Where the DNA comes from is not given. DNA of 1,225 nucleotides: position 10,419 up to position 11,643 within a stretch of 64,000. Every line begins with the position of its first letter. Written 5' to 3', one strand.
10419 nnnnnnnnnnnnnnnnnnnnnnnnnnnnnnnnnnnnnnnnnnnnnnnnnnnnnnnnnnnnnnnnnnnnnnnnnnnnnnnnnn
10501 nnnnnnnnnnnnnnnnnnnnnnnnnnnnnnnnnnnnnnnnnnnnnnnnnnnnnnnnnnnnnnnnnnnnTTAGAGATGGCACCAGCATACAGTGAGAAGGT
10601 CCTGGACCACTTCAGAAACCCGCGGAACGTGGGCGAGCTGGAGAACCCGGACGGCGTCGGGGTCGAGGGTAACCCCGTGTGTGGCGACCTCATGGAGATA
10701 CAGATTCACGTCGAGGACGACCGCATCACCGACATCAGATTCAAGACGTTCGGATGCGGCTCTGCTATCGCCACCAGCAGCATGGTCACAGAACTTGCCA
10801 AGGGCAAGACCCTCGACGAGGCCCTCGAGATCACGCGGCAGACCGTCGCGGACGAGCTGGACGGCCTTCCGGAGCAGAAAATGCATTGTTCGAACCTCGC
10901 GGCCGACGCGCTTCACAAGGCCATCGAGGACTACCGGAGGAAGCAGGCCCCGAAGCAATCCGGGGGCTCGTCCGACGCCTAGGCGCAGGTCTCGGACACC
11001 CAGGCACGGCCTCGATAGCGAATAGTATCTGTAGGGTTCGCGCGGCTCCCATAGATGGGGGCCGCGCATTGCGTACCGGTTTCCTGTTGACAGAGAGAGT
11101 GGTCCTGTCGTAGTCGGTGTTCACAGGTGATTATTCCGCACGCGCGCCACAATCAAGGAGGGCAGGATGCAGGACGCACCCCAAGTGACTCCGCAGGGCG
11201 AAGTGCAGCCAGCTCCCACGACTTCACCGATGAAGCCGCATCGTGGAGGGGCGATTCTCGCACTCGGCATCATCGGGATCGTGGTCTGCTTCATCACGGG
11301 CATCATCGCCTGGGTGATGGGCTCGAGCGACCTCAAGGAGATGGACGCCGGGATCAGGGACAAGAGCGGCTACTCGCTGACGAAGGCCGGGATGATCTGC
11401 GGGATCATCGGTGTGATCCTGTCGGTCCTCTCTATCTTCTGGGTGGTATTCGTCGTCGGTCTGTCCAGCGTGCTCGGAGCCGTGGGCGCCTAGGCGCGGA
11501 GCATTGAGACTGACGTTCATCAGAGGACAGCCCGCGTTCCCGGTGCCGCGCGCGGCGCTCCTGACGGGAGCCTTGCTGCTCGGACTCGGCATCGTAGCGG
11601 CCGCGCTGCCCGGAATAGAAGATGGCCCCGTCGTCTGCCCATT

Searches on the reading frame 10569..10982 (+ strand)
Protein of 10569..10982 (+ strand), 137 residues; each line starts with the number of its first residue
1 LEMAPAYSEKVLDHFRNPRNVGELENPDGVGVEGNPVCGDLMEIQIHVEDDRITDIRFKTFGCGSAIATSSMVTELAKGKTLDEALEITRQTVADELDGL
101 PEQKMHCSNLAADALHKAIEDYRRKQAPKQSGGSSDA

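Call 12: search_protein_families(library=pfam, proteins=[window:10569-10982:+], max_evalue=0.0001)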
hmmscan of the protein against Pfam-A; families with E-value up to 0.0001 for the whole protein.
window:10569-10982:+ (137 aa): 1 family
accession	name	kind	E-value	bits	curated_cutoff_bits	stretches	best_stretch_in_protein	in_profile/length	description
PF01592.21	NifU_N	-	6.4e-51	172.2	22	1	6-127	1-125/127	NifU-like N terminal domain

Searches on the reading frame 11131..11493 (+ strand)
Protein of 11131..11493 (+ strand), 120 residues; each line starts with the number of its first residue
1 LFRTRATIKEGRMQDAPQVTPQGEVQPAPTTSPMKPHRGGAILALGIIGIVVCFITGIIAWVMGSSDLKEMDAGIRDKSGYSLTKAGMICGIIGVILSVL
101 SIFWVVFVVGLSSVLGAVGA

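Call 12: search_protein_families(library=pfam, proteins=[window:11131-11493:+], max_evalue=0.0001)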
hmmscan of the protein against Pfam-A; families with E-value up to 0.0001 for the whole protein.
window:11131-11493:+ (120 aa): 1 family
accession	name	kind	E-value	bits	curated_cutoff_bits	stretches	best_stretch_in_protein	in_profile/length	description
PF13828.11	DUF4190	-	1.4e-06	28.4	35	1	43-100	6-61/62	Domain of unknown function (DUF4190)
